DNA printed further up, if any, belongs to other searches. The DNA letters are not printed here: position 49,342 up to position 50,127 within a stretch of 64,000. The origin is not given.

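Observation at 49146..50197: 1,052-bp unit with perfect 26-bp terminal inverted repeats carrying a GxxExxY gene, wedged exactly between two convergent stop codons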

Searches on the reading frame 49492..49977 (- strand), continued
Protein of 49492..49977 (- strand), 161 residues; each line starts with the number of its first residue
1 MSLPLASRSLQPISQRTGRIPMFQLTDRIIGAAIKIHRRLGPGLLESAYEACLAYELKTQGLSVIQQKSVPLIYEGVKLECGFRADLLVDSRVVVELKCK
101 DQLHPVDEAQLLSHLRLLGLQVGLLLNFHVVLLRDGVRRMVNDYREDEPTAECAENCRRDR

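Call 33: find_encoding_contigs(protein=P0088, flank=4000, max_places=4)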
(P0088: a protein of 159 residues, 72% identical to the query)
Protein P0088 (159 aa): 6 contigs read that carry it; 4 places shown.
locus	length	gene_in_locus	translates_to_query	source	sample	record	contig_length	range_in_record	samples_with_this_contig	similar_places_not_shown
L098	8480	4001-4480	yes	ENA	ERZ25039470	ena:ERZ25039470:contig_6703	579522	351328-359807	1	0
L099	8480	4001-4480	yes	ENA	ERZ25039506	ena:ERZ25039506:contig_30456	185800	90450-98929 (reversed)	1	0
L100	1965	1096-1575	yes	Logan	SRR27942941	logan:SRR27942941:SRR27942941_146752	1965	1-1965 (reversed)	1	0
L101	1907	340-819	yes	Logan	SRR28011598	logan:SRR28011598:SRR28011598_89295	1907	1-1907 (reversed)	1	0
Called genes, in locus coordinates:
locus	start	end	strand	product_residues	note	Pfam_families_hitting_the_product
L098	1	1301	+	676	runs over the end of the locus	PF00133:tRNA-synt_1, PF01406:tRNA-synt_1e (weak), PF09334:tRNA-synt_1g, PF00133:tRNA-synt_1, PF19303:Anticodon_3 (weak), PF08264:Anticodon_1, PF01588:tRNA_bind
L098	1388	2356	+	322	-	PF01026:TatD_DNase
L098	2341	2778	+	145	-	PF04461:YajQ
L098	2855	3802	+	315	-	PF00348:polyprenyl_synt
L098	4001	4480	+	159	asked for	PF13366:PDDEXK_3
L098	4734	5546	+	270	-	PF09335:VTT_dom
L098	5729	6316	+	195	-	PF01928:CYTH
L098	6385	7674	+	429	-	PF13185:GAF_2, PF13487:HD_5, PF01966:HD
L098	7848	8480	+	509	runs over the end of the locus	PF00989:PAS (weak), PF08448:PAS_4, PF00989:PAS, PF08448:PAS_4, PF13188:PAS_8 (weak), PF13426:PAS_9, PF08447:PAS_3, PF07228:SpoIIE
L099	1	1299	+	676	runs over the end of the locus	PF00133:tRNA-synt_1, PF01406:tRNA-synt_1e (weak), PF09334:tRNA-synt_1g, PF00133:tRNA-synt_1, PF19303:Anticodon_3 (weak), PF08264:Anticodon_1, PF01588:tRNA_bind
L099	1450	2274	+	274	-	PF01026:TatD_DNase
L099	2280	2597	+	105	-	PF04461:YajQ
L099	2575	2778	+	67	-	PF04461:YajQ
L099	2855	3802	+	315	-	PF00348:polyprenyl_synt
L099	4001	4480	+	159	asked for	PF13366:PDDEXK_3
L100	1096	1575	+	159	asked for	PF13366:PDDEXK_3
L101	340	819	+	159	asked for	PF13366:PDDEXK_3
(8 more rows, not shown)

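Call 38: find_related_loci(query=window:49492-49914:-, collection=viral_contigs, flank=3000)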
Query window:49492-49914:- (140 aa) in viral_contigs; peptide patterns used: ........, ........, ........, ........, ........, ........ (x = any residue, [..] = any of these).
13 stretches matched a pattern, but none encodes a relative of the query by tblastn (E <= 1e-3).

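Call 44: search_dna_similar(query=window:49492-49914:-, collection=plasmids, mode=protein, max_evalue=1e-8, max_rows=40, rows=spread)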
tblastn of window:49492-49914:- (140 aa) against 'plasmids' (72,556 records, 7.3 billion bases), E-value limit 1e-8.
Records with a match: 5; places in all: 5; records where one place covers at least 80% of the query: 4.
Best place of each record, by identity: <60% 5.
By first word of the organism name: Gemmatirosa 1; Bernardetia 1; Bacteroides 1; Sphingomonas 1; Prevotella 1.
By predicted mobility (MOB-suite, as given by PLSDB): non-mobilizable 5.
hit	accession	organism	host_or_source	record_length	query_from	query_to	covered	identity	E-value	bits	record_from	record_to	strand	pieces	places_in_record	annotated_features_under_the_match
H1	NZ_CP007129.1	Gemmatirosa kalamazoonensis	-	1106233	3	122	86%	53.3%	1e-20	123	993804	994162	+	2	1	record has no annotation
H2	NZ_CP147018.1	Bernardetia sp. Wsw4-3y2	Red alga,Red algae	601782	3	120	84%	50.4%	2e-28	115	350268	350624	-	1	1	GxxExxY protein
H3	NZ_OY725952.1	Bacteroides finegoldii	-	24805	4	120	84%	45.3%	4e-23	100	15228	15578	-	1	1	GxxExxY protein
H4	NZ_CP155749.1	Sphingomonas parapaucimobilis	Chinese cabbage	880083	8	123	83%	42.2%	3e-16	81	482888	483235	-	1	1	GxxExxY protein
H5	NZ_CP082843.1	Prevotella nigrescens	-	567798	8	77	50%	45.7%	3e-12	69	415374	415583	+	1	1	GxxExxY protein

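Call 45: get_annotated_region(hit=H1, flank=2500)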
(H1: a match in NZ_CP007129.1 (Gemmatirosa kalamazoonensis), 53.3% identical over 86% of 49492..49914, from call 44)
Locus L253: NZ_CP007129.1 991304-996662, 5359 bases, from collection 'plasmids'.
description: Gemmatirosa kalamazoonensis strain KBS708 plasmid 1, complete sequence
organism: Gemmatirosa kalamazoonensis (NCBI taxid 861299)
taxonomy: Bacteria; Gemmatimonadota; Gemmatimonadia; Gemmatimonadales; Gemmatimonadaceae; Gemmatirosa; Gemmatirosa kalamazoonensis
host: -; source: -; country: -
typing (MOB-suite, as given by PLSDB): non-mobilizable
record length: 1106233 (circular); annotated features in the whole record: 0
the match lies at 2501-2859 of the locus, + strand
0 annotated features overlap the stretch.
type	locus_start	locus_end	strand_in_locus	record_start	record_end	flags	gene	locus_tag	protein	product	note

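Call 46: get_annotated_region(hit=H2, flank=2500)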
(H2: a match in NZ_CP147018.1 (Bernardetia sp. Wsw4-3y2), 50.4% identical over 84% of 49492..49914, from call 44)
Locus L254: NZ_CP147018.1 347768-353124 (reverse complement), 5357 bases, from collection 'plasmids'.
description: Bernardetia sp. Wsw4-3y2 plasmid plasmd1, complete sequence
organism: Bernardetia sp. Wsw4-3y2 (NCBI taxid 3127471)
taxonomy: Bacteria; Bacteroidota; Cytophagia; Cytophagales; Bernardetiaceae; Bernardetia; Bernardetia sp. Wsw4-3y2
host: -; source: Red alga,Red algae; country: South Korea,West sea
typing (MOB-suite, as given by PLSDB): non-mobilizable
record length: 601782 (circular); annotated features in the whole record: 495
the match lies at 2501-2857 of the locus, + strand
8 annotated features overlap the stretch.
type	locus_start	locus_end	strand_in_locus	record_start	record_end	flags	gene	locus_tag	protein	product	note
CDS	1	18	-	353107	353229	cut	-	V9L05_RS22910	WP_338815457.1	hypothetical protein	-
CDS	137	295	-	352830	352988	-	-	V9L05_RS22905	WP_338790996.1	hypothetical protein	-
CDS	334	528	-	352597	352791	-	-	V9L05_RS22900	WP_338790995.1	hypothetical protein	-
CDS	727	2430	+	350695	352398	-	ade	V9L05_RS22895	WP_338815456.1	adenine deaminase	GO:0006168 - adenine salvage [Evidence IEA]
CDS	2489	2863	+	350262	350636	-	-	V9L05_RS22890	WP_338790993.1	GxxExxY protein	-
CDS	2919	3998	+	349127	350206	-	-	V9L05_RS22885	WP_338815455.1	mannose-1-phosphate guanylyltransferase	-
CDS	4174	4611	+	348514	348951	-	-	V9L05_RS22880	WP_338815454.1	hypothetical protein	-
CDS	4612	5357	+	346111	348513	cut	-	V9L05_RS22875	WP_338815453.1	tetratricopeptide repeat protein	-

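Call 47: get_annotated_region(hit=H3, flank=2500)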
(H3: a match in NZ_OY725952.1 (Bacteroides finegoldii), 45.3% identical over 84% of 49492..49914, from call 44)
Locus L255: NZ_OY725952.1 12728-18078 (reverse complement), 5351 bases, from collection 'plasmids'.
description: Bacteroides finegoldii strain Bacteroides finegoldii TSDC17.2-1.1 plasmid 50, complete sequence
organism: Bacteroides finegoldii (NCBI taxid 338188)
taxonomy: Bacteria; Bacteroidota; Bacteroidia; Bacteroidales; Bacteroidaceae; Bacteroides; Bacteroides finegoldii
host: -; source: -; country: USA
typing (MOB-suite, as given by PLSDB): non-mobilizable
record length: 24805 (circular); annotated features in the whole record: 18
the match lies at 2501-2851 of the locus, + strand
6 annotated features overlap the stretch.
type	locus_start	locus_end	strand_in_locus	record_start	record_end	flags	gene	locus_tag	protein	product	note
CDS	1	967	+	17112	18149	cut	-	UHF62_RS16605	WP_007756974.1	asparaginase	-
CDS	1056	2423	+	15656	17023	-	radA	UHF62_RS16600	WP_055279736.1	DNA repair protein RadA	GO:0006281 - DNA repair [Evidence IEA]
CDS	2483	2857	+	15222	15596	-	-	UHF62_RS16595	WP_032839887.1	GxxExxY protein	-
CDS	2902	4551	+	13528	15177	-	-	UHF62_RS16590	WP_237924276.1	FAD-dependent protein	-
CDS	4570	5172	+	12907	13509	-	-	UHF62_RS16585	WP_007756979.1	LuxR C-terminal-related transcriptional regulator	GO:0006355 - regulation of DNA-templated transcription [Evidence IEA]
CDS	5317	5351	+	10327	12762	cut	-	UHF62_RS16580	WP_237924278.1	TonB-dependent receptor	-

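Call 48: get_annotated_region(hit=H4, flank=2500)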
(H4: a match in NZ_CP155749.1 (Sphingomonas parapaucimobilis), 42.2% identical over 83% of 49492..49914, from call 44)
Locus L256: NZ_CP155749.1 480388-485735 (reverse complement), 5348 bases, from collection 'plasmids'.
description: Sphingomonas parapaucimobilis strain YK209 plasmid unnamed1, complete sequence
organism: Sphingomonas parapaucimobilis (NCBI taxid 28213)
taxonomy: Bacteria; Pseudomonadota; Alphaproteobacteria; Sphingomonadales; Sphingomonadaceae; Sphingomonas; Sphingomonas parapaucimobilis
host: -; source: Chinese cabbage; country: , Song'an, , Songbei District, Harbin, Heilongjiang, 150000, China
typing (MOB-suite, as given by PLSDB): non-mobilizable
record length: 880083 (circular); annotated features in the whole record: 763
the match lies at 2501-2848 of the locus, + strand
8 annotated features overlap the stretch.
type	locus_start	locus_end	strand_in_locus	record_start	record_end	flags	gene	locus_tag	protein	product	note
CDS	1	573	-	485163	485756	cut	rplI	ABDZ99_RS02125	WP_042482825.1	50S ribosomal protein L9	GO:0006412 - translation [Evidence IEA]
CDS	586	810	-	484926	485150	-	rpsR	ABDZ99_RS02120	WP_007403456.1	30S ribosomal protein S18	GO:0006412 - translation [Evidence IEA]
CDS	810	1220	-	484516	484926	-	rpsF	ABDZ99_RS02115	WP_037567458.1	30S ribosomal protein S6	GO:0006412 - translation [Evidence IEA]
CDS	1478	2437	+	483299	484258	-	fabD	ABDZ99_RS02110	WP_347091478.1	ACP S-malonyltransferase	GO:0006633 - fatty acid biosynthetic process [Evidence IEA]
CDS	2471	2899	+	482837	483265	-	-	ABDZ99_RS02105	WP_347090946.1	GxxExxY protein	-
CDS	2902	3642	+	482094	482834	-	fabG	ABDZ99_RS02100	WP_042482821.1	3-oxoacyl-[acyl-carrier-protein] reductase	GO:0006633 - fatty acid biosynthetic process [Evidence IEA]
CDS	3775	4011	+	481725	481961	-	-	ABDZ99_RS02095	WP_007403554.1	acyl carrier protein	GO:0006633 - fatty acid biosynthetic process [Evidence IEA]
CDS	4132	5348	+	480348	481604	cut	fabF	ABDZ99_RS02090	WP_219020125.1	beta-ketoacyl-ACP synthase II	GO:0006633 - fatty acid biosynthetic process [Evidence IEA]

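Call 55: search_dna_similar(query=window:49492-49914:-, collection=phages, mode=protein, max_evalue=0.000001, max_rows=20)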
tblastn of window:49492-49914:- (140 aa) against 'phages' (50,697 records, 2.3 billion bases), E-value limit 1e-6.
No match.

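Call 57: find_related_loci(query=A2, collection=viral_contigs, flank=2500)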
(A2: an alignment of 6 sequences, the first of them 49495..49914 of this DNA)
Query A2 (140 aa) in viral_contigs; peptide patterns used: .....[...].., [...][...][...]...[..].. (x = any residue, [..] = any of these).
87 stretches matched a pattern; 7 encode a relative of the query (tblastn E <= 1e-3); 7 distinct loci.
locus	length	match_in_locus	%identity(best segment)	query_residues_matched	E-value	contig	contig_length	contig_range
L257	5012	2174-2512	49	8-120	2e-34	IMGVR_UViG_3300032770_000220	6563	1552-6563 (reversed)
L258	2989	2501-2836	39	10-121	4e-29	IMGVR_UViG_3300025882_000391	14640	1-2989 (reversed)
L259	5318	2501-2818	38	2-107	2e-21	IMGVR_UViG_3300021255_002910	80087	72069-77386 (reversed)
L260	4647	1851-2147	42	8-107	2e-20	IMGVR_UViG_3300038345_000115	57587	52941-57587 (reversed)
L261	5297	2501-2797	39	8-107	5e-19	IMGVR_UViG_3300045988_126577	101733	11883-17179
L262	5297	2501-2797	41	8-107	8e-20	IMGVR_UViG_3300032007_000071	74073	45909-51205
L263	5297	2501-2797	41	8-107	8e-20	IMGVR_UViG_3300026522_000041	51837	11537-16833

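Call 61: predict_structure(alignment_id=A1)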
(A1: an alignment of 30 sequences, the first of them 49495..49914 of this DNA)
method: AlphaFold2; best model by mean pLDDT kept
length: 140 residues; sequences in the alignment: 30
mean_pLDDT: 56.9   pTM: 0.55
mean pLDDT of the five models: 56.9, 55.7, 55.2, 50.6, 50.4
residues with pLDDT >= 90: 1; 70-90: 35; 50-70: 57; < 50: 47
segments of 3 or more residues with pLDDT < 50: 78-82, 101-140
pLDDT, mean of each block of 10 residues (from residue 1): 67 71 68 87 73 59 65 54 54 55 39 32 34 39
secondary structure, 60 per line:
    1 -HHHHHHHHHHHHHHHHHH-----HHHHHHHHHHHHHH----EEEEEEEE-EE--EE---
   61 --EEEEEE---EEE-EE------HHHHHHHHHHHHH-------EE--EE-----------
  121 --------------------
elements in order: H2-19 H25-38 E43-50 E63-68 E72-74 H84-96

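Call 63: search_solved_structures(query=A2, max_evalue=10, show_alignments=3)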
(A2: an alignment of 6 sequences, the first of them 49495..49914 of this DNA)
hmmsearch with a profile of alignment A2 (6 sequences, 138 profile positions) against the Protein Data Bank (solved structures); distinct sequences matched with E-value up to 10: 0.

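Call 65: fold_search(model_id=the predicted structure, library=pdb)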
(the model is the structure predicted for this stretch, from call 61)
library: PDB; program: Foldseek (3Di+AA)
matches with E <= 10: 271; with E <= 0.001: 0
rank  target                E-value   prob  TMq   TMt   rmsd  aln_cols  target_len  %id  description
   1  2wiw_A                2.9e-02  0.90  0.40  0.45   5.6       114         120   18  Crystal structures of Holliday junction resolvases from Archaeoglobus fulgidus bound to DNA substrate (released 2009-05-26)
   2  7lvv_C                3.5e-02  0.80  0.40  0.39   6.5       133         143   21  cryoEM structure DrdV-DNA complex (released 2021-03-17)
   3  7lo5_D                1.2e-01  0.60  0.40  0.08   6.3       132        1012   21  cryoEM structure DrdV-DNA complex (released 2021-03-17)
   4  6p4o_B                1.4e-01  0.90  0.35  0.11   3.1        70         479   21  Complex of XPB helicase with Bax1 endonuclease from Sulfurisphaera tokodaii at 3.15 Angstroms resolution (released 2020-06-03)
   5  6p4o_D                1.4e-01  0.77  0.41  0.14   6.2       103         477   17  Complex of XPB helicase with Bax1 endonuclease from Sulfurisphaera tokodaii at 3.15 Angstroms resolution (released 2020-06-03)
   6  7lvv_D                2.4e-01  0.38  0.38  0.37   6.7       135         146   18  cryoEM structure DrdV-DNA complex (released 2021-03-17)
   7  7lo5_B                3.1e-01  0.41  0.41  0.09   6.3       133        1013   21  cryoEM structure DrdV-DNA complex (released 2021-03-17)
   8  2eo0_A                3.8e-01  0.30  0.32  0.34   9.6       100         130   18  Crystal Structure of Holliday Junction Resolvase ST1444 (released 2007-10-02)
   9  1zp7_A                3.8e-01  0.23  0.31  0.29   7.2        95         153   14  The structure of Bacillus subtilis RecU Holliday junction resolvase and its role in substrate selection and sequence s (released 2005-09-20)
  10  8sqb_A                4.0e-01  0.11  0.20  0.05  18.5        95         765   14  The cryo-EM structure of the EcBAM/EspP(beta7-12) complex (released 2024-05-08)
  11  4tkd_B                4.6e-01  0.35  0.32  0.37   8.7        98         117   13  Sulfolobus solfataricus HJC mutants (released 2015-08-12)
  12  6p4f_B                4.9e-01  0.38  0.37  0.16   5.6        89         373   16  Crystal structure of the XPB-Bax1-forked DNA ternary complex (released 2020-06-17)
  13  2zyz_A                5.2e-01  0.20  0.28  0.39   9.0        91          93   13  Pyrobaculum aerophilum splicing endonuclease (released 2009-06-23)
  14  6ppj_A                6.7e-01  0.09  0.26  0.06  11.1       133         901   17  Cryo-EM structure of AdnA(D934A)-AdnB(D1014A) in complex with AMPPNP (released 2019-11-20)
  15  3syy                  7.6e-01  0.07  0.21  0.16  15.8       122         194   12  Crystal Structure of an alkaline exonuclease (LHK-Exo) from Laribacter hongkongensis (released 2012-02-15)
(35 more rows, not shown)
